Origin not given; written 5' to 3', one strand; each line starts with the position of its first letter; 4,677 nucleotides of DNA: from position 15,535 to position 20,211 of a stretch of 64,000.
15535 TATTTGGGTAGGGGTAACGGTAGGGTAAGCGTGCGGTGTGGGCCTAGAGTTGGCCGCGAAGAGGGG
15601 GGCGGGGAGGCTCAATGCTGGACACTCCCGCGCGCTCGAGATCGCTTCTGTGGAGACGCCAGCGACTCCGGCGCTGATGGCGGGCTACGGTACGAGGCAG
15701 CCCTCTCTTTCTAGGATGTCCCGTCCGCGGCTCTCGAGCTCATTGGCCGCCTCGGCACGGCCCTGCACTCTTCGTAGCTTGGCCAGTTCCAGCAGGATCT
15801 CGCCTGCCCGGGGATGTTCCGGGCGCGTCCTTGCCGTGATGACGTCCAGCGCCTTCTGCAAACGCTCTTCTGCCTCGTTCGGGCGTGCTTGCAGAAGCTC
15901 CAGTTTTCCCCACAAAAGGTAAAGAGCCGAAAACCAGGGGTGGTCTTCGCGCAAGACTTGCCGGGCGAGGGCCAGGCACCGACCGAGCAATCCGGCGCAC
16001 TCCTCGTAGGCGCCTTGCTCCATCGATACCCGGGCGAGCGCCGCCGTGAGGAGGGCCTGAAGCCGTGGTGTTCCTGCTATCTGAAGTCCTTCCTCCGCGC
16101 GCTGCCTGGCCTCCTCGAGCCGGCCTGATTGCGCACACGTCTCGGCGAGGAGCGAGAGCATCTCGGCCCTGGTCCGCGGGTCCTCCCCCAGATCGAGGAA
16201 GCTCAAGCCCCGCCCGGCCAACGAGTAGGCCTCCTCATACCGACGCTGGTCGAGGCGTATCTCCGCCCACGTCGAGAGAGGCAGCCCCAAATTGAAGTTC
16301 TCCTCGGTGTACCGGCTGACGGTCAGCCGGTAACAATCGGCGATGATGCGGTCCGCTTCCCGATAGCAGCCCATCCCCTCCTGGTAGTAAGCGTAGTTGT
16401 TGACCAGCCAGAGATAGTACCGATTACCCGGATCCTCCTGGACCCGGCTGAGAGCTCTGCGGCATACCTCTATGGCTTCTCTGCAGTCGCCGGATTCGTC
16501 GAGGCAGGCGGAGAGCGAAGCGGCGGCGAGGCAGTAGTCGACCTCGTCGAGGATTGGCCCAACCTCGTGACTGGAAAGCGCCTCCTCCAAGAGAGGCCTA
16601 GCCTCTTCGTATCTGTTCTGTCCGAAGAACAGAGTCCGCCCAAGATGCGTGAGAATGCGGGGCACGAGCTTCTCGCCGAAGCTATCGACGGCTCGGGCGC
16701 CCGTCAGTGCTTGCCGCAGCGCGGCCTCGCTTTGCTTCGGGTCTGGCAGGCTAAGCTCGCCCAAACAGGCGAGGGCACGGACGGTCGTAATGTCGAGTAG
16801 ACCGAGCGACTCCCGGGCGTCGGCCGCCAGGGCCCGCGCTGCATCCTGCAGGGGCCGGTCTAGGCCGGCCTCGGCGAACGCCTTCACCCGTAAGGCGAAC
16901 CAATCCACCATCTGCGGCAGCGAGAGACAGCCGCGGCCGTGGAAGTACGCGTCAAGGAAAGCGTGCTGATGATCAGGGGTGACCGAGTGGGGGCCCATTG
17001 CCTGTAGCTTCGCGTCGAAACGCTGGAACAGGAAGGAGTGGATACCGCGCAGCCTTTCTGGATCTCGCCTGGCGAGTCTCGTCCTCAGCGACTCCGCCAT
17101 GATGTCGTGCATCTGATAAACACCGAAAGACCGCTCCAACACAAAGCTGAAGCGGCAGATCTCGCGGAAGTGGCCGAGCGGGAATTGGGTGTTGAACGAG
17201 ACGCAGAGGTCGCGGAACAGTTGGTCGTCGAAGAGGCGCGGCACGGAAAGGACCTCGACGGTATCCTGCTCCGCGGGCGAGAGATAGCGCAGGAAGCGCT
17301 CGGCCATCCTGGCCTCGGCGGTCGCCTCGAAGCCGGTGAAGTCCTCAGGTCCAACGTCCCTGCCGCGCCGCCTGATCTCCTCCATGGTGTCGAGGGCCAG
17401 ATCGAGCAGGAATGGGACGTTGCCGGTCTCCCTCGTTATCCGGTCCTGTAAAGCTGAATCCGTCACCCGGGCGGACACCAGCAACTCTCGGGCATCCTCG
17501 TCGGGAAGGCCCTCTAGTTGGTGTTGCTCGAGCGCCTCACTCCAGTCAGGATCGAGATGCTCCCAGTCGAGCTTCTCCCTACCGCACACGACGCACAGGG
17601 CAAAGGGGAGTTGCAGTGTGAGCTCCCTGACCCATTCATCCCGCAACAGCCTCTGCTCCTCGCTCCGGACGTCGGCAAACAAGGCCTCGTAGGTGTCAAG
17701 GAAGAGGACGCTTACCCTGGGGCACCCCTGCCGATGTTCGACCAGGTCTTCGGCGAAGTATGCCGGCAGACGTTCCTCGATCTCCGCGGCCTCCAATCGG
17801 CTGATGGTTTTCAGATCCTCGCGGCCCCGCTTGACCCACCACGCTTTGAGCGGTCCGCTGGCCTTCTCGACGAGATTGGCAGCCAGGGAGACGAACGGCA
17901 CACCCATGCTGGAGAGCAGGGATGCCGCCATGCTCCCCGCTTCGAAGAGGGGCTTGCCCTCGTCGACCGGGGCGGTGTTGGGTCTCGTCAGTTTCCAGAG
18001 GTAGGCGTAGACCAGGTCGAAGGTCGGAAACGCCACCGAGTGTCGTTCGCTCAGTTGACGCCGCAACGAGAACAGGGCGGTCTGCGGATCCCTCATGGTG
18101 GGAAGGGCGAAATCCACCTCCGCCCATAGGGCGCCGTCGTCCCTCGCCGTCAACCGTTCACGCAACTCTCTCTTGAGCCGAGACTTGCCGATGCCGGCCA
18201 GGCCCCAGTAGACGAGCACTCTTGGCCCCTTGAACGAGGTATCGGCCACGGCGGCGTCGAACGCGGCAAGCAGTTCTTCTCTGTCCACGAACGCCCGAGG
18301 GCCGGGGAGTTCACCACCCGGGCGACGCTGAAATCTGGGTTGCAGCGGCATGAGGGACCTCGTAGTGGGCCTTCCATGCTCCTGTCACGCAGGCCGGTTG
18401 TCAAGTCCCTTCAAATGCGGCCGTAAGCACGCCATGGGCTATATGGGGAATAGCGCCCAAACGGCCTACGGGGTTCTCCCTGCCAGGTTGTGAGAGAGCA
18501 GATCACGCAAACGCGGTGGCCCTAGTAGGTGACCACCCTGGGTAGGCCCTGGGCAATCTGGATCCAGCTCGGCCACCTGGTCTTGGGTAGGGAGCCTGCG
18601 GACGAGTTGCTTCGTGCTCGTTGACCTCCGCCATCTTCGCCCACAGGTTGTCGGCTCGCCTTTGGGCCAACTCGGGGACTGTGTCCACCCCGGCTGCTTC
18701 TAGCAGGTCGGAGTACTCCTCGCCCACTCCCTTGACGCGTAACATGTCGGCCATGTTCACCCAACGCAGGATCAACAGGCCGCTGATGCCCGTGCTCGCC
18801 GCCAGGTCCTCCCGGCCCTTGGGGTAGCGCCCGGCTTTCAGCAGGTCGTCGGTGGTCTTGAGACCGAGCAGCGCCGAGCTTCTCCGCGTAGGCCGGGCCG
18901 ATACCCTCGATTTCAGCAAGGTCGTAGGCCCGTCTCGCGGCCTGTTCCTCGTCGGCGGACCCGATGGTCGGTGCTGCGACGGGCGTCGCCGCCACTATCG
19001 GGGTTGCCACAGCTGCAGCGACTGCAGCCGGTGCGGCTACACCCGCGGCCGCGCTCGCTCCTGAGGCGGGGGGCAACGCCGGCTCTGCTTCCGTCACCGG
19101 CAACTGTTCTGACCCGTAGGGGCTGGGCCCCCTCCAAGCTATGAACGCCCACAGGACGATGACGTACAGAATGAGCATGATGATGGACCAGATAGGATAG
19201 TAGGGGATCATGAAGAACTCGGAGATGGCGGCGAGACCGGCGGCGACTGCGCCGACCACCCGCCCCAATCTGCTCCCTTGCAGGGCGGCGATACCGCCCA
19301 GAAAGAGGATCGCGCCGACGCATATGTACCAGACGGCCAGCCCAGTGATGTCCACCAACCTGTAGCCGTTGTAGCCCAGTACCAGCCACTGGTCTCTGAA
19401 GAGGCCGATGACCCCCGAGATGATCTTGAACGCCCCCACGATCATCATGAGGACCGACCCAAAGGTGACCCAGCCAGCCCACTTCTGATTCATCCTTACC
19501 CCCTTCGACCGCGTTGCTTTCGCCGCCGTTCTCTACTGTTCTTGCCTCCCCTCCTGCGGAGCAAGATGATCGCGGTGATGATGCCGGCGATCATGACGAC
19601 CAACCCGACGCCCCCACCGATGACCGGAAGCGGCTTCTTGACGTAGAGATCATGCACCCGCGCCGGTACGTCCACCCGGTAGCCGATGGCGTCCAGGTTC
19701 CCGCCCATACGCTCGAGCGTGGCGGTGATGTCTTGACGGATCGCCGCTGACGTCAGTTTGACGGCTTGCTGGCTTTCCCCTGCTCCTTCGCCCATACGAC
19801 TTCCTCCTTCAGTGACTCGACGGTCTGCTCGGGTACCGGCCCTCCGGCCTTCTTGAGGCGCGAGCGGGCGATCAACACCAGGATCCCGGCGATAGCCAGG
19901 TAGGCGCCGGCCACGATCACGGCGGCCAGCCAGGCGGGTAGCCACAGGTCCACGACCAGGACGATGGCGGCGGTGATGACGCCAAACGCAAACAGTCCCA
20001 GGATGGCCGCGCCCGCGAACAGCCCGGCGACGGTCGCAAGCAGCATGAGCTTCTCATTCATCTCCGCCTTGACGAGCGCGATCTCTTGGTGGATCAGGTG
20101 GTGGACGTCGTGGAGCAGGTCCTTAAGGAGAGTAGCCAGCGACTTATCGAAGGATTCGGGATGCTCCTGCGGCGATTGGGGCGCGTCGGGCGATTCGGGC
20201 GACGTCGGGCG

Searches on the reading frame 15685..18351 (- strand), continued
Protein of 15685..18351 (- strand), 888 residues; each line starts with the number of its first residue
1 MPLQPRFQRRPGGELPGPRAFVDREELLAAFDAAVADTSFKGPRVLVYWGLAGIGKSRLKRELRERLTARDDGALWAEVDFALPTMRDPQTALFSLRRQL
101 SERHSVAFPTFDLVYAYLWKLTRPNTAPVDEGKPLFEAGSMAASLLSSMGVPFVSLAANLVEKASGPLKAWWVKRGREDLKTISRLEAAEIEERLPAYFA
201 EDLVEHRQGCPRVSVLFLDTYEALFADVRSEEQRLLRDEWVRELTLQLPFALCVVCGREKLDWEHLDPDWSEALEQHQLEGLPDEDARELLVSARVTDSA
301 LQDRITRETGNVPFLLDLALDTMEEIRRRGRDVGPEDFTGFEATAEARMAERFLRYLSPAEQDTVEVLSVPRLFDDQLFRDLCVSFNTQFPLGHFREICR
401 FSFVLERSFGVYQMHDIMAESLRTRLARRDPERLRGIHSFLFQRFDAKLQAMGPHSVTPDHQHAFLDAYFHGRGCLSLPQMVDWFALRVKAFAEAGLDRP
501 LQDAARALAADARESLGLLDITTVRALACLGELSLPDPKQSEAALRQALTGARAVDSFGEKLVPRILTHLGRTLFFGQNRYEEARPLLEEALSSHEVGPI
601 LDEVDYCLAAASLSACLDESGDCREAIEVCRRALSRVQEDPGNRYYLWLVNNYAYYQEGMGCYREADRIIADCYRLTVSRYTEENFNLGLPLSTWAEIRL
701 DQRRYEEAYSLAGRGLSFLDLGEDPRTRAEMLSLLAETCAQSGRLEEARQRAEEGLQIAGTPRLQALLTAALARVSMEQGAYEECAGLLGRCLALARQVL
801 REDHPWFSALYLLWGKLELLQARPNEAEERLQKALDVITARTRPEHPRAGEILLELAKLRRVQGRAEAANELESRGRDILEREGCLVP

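Call 43: search_solved_structures(query=A1, max_evalue=0.01)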
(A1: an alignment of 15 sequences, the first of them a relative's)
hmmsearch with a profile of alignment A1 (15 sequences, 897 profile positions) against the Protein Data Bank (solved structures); distinct sequences matched with E-value up to 0.01: 176 (the best 60 are shown).
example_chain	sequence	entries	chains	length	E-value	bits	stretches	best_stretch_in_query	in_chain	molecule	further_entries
9qhb_A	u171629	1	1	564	4.4e-61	210.4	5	527-847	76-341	Engineered tetratricopeptide repeat protein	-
7ai4_A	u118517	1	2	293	1.6e-46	162.2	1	609-846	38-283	Isoform C of Kinesin light chain 1,Isoform C of Kinesin light chain 1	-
3nf1_A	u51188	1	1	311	8e-45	156.6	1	610-890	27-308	Kinesin light chain 1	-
6fuz_A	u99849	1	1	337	1.1e-44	156.1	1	610-894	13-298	Kinesin light chain 1,Kinesin light chain 1,C-Jun-amino-terminal kinase-interacting protei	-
6fv0_A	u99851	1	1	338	1.1e-44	156.1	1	610-894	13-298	Kinesin light chain 1,Torsin-1A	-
6swu_A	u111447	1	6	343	1.2e-44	156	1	610-894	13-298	Kinesin light chain 1,Kinesin light chain 1,TPR domain of kinesin light chain 1 in complex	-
9pmb_C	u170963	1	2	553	1.1e-43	152.8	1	607-888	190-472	Kinesin light chain 1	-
5oj8_A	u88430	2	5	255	6.3e-42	147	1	606-805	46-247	Kinesin light chain 1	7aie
5ojf_A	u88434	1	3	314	6.5e-42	147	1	610-886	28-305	Kinesin light chain 2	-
6f9i_A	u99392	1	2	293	9.4e-42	146.5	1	610-885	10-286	Kinesin light chain 2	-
6ejn_A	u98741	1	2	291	1e-41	146.3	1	610-884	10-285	Kinesin light chain 2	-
5fjy_A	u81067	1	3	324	1.6e-41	145.7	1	609-884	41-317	KINESIN LIGHT CHAIN 2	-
3edt_B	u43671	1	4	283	1.5e-38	135.9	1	629-883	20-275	Kinesin light chain 2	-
3ceq_A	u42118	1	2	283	2.8e-38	135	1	629-883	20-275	Kinesin light chain 2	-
3zfw_A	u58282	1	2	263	1.9e-37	132.2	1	548-882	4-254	KINESIN LIGHT CHAIN 2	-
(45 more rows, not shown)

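Call 56: predict_structure(alignment_id=A1)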
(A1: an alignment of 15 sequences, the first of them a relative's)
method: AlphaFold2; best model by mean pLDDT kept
length: 888 residues; sequences in the alignment: 15
mean_pLDDT: 80.0   pTM: 0.59
mean pLDDT of the five models: 80.0, 78.1, 76.7, 76.2, 76.1
residues with pLDDT >= 90: 337; 70-90: 349; 50-70: 130; < 50: 72
segments of 3 or more residues with pLDDT < 50: 1-18, 128-134, 137-151, 167-169, 222-230, 335-343
pLDDT, mean of each block of 10 residues (from residue 1): 30 41 77 80 83 67 84 83 67 84 80 74 56 44 44 50 49 53 71 83 79 82 40 58 84 82 79 84 73 73 69 60 54 48 50 67 89 90 90 72 68 78 85 95 94 82 91 94 91 79 92 93 94 86 95 84 94 87 93 89 92 92 90 89 85 93 91 88 79 93 93 87 76 96 96 93 92 97 97 91 90 96 96 93 89 96 94 93 68
secondary structure, 60 per line:
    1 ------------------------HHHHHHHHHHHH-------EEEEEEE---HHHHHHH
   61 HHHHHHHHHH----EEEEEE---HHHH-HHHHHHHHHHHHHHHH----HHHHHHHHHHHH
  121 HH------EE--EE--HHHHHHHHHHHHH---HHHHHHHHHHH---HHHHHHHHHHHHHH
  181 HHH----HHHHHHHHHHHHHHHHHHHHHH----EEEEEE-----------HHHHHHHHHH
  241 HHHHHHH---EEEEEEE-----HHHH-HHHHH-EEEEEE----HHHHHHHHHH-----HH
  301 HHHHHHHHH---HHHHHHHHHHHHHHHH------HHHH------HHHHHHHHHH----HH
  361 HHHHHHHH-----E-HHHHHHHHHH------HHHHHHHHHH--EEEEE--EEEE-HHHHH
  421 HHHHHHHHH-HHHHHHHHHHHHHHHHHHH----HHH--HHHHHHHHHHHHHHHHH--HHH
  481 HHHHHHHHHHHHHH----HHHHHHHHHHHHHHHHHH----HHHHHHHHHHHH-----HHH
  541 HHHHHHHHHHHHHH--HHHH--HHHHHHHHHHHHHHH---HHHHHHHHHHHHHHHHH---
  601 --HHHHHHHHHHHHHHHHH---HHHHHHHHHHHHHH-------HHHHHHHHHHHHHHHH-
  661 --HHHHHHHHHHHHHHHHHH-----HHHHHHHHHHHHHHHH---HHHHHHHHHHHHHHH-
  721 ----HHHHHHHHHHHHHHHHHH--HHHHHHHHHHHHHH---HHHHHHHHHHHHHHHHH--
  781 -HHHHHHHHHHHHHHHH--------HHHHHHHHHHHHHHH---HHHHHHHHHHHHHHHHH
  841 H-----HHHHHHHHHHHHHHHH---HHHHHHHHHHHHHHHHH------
elements in order (helices of 4 or more, strands of 3 or more residues): H25-36 E44-50 H54-70 E75-80 H84-87 H89-104 H109-122 H137-149 H153-163 H167-183 H188-209 E214-219 H231-247 E251-257 H263-266 H268-272 E274-279 H284-293 H299-309 H313-328 H335-338 H345-354 H359-368 H376-385 H392-401 E404-408 E411-414 H416-429 H431-449 H459-475 H478-494 H499-516 H521-532 H538-554 H557-560 H563-577 H581-597 H603-619 H623-636 H644-659 H663-680 H686-701 H705-719 H725-742 H745-758 H762-778 H782-797 H806-820 H824-841 H847-862 H866-882

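Call 58: fold_search(model_id=the predicted structure, library=pdb)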
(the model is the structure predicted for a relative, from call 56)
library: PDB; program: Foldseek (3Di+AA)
matches with E <= 10: 1675; with E <= 0.001: 225
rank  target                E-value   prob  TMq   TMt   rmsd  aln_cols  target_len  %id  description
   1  6mfv_A                3.0e-10  1.00  0.38  0.50  16.5       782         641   14  Crystal structure of the Signal Transduction ATPase with Numerous Domains (STAND) protein with a tetratricopeptide rep (released 2019-02-20)
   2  8jal_A                3.0e-09  1.00  0.40  0.60   7.4       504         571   16  Structure of CRL2APPBP2 bound with RxxGP degron (dimer) (released 2023-10-18)
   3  8jal_B                9.6e-09  1.00  0.40  0.59   7.5       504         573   16  Structure of CRL2APPBP2 bound with RxxGP degron (dimer) (released 2023-10-18)
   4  8jaq_A                3.2e-08  1.00  0.39  0.59   7.5       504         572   16  Structure of CRL2APPBP2 bound with RxxGP degron (tetramer) (released 2023-10-18)
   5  8jaq_K                1.0e-07  1.00  0.39  0.59   7.7       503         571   16  Structure of CRL2APPBP2 bound with RxxGP degron (tetramer) (released 2023-10-18)
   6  5dse_A                2.3e-07  1.00  0.29  0.42  14.2       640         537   16  Crystal Structure of the TTC7B/Hyccin Complex (released 2015-12-02)
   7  5dse_C                2.4e-07  1.00  0.28  0.33  21.7       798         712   13  Crystal Structure of the TTC7B/Hyccin Complex (released 2015-12-02)
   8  8chy                  5.1e-07  1.00  0.17  0.44  10.2       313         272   22  Crystal structure of an 8-repeat consensus TPR superhelix with Zinc. (released 2024-02-21)
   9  8dgc_A                5.3e-07  1.00  0.19  0.10  28.3      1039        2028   12  Avs3 bound to phage PhiV-1 terminase (released 2022-08-03)
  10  5l9u_O                5.9e-07  1.00  0.40  0.51  24.1       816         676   12  Model of human Anaphase-promoting complex/Cyclosome (APC/C-CDH1) with a cross linked Ubiquitin variant-substrate-UBE2C (released 2016-09-14)
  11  4ui9_O                6.8e-07  1.00  0.37  0.47  24.2       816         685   13  Atomic structure of the human Anaphase-Promoting Complex (released 2015-06-17)
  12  5a31_O                7.6e-07  1.00  0.37  0.47  24.4       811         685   13  Structure of the human APC-Cdh1-Hsl1-UbcH10 complex. (released 2015-11-18)
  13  6bq1_B                8.2e-07  1.00  0.33  0.38  24.0       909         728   14  Human PI4KIIIa lipid kinase complex (released 2017-12-13)
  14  5a7d_G                1.1e-06  1.00  0.18  0.40  12.5       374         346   17  Tetrameric assembly of LGN with Inscuteable (released 2016-08-03)
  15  1w3b_A                1.5e-06  1.00  0.25  0.48   9.6       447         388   18  The superhelical TPR domain of O-linked GlcNAc transferase reveals structural similarities to importin alpha. (released 2004-09-09)
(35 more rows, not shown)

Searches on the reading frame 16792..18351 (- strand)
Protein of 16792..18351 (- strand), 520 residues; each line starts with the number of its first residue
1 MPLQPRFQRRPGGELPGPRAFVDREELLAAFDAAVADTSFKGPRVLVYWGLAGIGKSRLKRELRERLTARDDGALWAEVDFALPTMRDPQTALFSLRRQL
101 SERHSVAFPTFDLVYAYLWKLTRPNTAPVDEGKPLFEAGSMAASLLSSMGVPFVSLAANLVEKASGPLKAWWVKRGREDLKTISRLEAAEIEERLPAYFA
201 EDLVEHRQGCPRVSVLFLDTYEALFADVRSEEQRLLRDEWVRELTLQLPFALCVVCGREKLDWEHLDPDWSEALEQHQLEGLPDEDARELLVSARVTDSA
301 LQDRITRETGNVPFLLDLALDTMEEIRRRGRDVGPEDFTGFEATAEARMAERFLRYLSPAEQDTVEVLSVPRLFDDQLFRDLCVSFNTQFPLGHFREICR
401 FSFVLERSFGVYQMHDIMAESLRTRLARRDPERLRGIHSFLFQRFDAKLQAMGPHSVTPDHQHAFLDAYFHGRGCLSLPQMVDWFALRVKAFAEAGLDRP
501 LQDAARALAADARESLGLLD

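Call 71: search_protein_representatives(protein=window:16792-18351:-)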
Query: 520 residues. Proteins with E-value up to 0.001 (for the whole library): 2115; up to 1e-10: 1432; up to 1e-30: 528. The best 150 are listed.
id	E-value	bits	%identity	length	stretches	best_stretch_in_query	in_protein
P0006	4.6e-217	738.3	67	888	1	1-520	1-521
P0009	6.4e-182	622.3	57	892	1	1-517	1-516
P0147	7.5e-124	430.8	54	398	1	141-517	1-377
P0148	1.4e-100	354.0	41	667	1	2-517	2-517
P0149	6.2e-98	345.2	41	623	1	17-497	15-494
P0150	2.1e-93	330.3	36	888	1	17-493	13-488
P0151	4.8e-93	329.1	36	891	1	19-499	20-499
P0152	1.1e-91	324.6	42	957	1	1-511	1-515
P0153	8.1e-91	321.8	36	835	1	1-498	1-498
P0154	9.8e-90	318.2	35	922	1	1-506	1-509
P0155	6.3e-88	312.2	35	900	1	1-495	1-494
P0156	8.0e-88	311.9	41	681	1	77-496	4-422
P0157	3.7e-86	306.4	34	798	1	2-501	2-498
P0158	4.0e-86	306.3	34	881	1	1-496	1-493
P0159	1.3e-84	301.3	35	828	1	4-511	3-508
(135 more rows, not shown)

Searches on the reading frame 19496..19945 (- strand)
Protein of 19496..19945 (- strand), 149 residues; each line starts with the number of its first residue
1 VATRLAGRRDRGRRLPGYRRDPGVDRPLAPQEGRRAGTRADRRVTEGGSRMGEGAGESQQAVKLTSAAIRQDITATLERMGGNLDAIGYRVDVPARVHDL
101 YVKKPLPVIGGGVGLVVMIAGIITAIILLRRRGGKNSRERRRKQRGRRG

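Call 8: search_protein_families(library=pfam, max_evalue=0.01, proteins=[window:19496-19945:-])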
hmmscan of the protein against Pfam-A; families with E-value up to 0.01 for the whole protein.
window:19496-19945:- (149 aa): 1 family
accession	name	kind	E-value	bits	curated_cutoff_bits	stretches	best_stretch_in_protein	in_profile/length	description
PF12277.13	DUF3618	-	1.3e-05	25.7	24.9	1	67-99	5-37/47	Protein of unknown function (DUF3618)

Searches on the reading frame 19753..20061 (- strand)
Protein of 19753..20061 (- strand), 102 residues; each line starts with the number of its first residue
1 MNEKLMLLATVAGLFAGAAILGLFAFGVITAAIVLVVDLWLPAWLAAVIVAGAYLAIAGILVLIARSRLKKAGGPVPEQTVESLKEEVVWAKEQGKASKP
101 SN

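Call 8: search_protein_families(library=pfam, max_evalue=0.01, proteins=[window:19753-20061:-])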
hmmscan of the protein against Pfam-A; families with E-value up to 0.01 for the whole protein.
window:19753-20061:- (102 aa): 1 family
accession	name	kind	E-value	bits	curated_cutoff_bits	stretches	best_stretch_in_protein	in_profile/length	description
PF07332.16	Phage_holin_3_6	-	3.2e-20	72.7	28.4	1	2-92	27-116/116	Putative Actinobacterial Holin-X, holin superfamily III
